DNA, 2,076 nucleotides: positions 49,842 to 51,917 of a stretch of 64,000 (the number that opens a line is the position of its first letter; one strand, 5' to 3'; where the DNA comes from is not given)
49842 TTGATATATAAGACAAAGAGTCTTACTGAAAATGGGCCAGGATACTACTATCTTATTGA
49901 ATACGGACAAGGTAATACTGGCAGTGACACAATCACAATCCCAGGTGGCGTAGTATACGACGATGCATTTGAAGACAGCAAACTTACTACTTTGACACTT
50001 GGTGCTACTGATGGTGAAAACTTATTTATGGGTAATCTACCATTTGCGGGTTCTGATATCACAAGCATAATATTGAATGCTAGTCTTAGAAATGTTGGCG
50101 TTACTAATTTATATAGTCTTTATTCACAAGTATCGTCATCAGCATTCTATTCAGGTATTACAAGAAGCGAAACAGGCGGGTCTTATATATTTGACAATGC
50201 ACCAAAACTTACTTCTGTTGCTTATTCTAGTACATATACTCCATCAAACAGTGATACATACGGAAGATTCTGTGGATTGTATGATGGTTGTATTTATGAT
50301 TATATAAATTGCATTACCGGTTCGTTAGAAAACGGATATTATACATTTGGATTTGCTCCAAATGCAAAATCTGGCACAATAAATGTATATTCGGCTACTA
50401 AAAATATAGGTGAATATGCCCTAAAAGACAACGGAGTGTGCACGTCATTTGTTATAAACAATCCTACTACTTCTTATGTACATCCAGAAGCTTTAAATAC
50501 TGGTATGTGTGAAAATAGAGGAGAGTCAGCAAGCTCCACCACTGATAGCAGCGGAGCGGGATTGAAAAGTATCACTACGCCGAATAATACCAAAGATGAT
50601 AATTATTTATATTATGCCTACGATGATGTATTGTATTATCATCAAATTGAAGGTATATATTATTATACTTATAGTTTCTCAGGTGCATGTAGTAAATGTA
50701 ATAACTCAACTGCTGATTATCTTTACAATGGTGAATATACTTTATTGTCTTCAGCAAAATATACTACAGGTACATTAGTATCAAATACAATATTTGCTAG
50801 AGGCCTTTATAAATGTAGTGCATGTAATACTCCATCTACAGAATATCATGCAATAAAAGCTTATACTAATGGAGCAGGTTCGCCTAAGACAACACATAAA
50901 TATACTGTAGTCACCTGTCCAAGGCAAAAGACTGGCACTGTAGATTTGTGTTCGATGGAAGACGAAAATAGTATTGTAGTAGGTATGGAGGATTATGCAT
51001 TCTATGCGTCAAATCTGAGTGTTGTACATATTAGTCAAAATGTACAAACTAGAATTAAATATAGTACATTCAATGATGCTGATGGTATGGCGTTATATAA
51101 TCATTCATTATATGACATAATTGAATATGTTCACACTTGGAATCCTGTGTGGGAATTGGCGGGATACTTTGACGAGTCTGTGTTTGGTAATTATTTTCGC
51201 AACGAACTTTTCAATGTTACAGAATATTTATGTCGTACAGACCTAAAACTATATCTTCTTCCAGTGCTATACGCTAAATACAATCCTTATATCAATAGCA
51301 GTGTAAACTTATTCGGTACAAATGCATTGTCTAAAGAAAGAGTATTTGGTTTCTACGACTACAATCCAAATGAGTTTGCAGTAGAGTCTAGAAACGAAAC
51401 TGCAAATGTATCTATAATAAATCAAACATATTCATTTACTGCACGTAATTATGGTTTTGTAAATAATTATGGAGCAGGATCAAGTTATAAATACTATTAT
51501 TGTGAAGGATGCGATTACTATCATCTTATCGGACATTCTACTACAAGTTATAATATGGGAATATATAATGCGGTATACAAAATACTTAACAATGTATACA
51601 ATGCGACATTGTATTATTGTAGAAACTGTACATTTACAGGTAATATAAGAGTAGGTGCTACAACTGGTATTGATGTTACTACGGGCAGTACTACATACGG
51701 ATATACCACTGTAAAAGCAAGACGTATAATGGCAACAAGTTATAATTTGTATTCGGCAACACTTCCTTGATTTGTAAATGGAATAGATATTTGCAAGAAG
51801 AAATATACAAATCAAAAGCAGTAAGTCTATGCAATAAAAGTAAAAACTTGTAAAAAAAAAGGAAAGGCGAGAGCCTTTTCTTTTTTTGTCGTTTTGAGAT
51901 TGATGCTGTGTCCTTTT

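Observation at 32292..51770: A single 19.5-kb ORF (30% of the window) encodes a 6,492-aa N-terminally anchored giant surface protein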

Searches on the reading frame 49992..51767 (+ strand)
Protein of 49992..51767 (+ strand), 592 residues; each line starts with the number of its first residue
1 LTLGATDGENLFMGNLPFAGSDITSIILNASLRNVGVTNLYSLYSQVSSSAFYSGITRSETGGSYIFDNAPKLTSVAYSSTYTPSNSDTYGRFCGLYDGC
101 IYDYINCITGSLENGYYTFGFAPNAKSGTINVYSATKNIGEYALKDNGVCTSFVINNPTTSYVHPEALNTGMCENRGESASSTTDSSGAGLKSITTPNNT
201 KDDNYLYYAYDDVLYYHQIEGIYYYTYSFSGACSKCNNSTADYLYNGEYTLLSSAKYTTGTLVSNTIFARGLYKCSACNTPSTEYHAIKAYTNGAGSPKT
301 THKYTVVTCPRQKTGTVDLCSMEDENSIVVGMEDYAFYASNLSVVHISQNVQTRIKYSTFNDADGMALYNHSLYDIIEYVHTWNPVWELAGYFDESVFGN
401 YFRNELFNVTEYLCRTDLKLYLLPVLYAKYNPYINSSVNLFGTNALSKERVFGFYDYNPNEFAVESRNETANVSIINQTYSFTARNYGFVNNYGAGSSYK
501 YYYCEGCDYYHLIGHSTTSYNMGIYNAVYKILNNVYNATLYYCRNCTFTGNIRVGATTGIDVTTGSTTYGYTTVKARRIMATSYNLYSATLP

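Call 6: search_protein_families(library=pfam, proteins=[window:49992-51767:+], max_evalue=0.01)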
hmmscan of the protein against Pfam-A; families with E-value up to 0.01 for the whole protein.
window:49992-51767:+ (592 aa): 1 family
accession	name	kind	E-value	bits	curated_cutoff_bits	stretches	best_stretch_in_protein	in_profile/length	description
PF13306.12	LRR_5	-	0.00012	22.4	27.7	0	17-83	52-113/127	BspA type Leucine rich repeat region (6 copies)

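Call 7: search_protein_families(library=ncbifam, proteins=[window:49992-51767:+], max_evalue=0.01)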
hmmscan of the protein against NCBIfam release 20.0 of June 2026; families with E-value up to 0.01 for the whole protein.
window:49992-51767:+ (592 aa): 0 families

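Call 16: find_homologous_proteins(query=window:50292-51767:+, max_evalue=0.001)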
Query window:50292-51767:+: 3895 candidates shared short words with the query, none scored E <= 0.001.

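Call 45: search_protein_families(library=ncbifam, proteins=[window:50292-51767:+], max_evalue=0.1)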
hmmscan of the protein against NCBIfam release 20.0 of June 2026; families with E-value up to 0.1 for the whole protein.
window:50292-51767:+ (492 aa): 0 families

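Call 62: predict_structure(protein=window:50259-51767:+)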
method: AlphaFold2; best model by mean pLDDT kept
length: 503 residues; sequences in the alignment: 1
mean_pLDDT: 30.7   pTM: 0.19
mean pLDDT of the five models: 30.7, 25.1, 23.5, 23.1, 21.7
residues with pLDDT >= 90: 0; 70-90: 0; 50-70: 0; < 50: 503
segments of 3 or more residues with pLDDT < 50: 1-503
pLDDT, mean of each block of 10 residues (from residue 1): 36 34 36 35 33 31 30 28 26 26 24 30 28 27 35 32 29 30 36 34 31 34 30 34 29 28 24 31 37 35 36 35 34 35 29 25 29 35 33 38 33 33 29 27 26 23 25 27 25 23 24
secondary structure, 60 per line:
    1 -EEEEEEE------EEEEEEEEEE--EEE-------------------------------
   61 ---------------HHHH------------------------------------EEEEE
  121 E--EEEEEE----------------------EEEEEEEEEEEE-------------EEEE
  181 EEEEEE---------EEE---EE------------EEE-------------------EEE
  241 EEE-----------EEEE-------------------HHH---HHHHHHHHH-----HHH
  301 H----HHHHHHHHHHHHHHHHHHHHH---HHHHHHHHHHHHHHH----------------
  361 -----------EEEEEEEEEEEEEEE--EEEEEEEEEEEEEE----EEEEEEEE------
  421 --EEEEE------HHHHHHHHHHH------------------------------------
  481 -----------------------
elements in order: E2-8 E15-24 E27-29 H76-79 E116-121 E124-129 E152-163 E177-186 E196-198 E216-218 E238-243 E255-258 H284-292 H298-301 H306-326 H330-344 E372-386 E389-402 E407-414 E423-427 H434-444

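Call 80: find_related_loci(query=A2, collection=metagenome_contigs, flank=10000)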
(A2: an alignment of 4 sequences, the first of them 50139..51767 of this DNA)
Query A2 (543 aa) in metagenome_contigs; peptide patterns used: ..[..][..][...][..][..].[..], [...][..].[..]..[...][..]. (x = any residue, [..] = any of these).
90 stretches matched a pattern, but none encodes a relative of the query by tblastn (E <= 1e-3).

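Call 89: search_solved_structures(query=A2, max_evalue=1)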
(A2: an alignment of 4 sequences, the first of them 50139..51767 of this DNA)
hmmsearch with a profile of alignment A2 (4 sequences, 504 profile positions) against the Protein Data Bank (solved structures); distinct sequences matched with E-value up to 1: 1.
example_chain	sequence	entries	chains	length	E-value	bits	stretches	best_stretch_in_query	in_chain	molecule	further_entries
5ixg_B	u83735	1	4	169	0.92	11.6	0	29-95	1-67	YceI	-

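Call 90: search_protein_families(library=phrogs, proteins=[window:50139-51767:+], max_evalue=0.01)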
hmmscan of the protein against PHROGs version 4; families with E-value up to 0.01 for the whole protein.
window:50139-51767:+ (543 aa): 0 families

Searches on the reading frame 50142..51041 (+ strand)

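Call 67: search_protein_families(library=pfam, proteins=[window:50142-51041:+], max_evalue=5)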
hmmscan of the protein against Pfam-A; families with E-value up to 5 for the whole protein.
window:50142-51041:+ (300 aa): 1 family
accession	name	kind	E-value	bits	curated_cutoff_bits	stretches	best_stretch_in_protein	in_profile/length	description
PF15401.11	TAA-Trp-ring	-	0.094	13.7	25.8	1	92-145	3-58/66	Tryptophan-ring motif of head of Trimeric autotransporter adhesin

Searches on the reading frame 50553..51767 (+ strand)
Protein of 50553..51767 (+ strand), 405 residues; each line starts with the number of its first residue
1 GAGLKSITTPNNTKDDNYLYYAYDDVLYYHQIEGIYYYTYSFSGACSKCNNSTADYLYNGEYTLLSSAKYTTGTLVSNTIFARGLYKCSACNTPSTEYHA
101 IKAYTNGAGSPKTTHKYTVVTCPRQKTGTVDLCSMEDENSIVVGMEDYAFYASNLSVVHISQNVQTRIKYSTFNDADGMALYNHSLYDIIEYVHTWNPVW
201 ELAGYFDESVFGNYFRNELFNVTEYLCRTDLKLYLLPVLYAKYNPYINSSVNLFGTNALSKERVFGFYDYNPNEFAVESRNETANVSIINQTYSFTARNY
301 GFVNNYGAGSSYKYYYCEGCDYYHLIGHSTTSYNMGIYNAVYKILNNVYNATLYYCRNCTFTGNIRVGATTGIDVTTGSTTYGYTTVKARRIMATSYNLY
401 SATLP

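Call 29: find_homologous_proteins(query=A1, max_evalue=0.01)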
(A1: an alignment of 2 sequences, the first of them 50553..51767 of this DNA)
Query A1 (2 sequences): 3968 candidates shared short words with the query, none scored E <= 0.01.
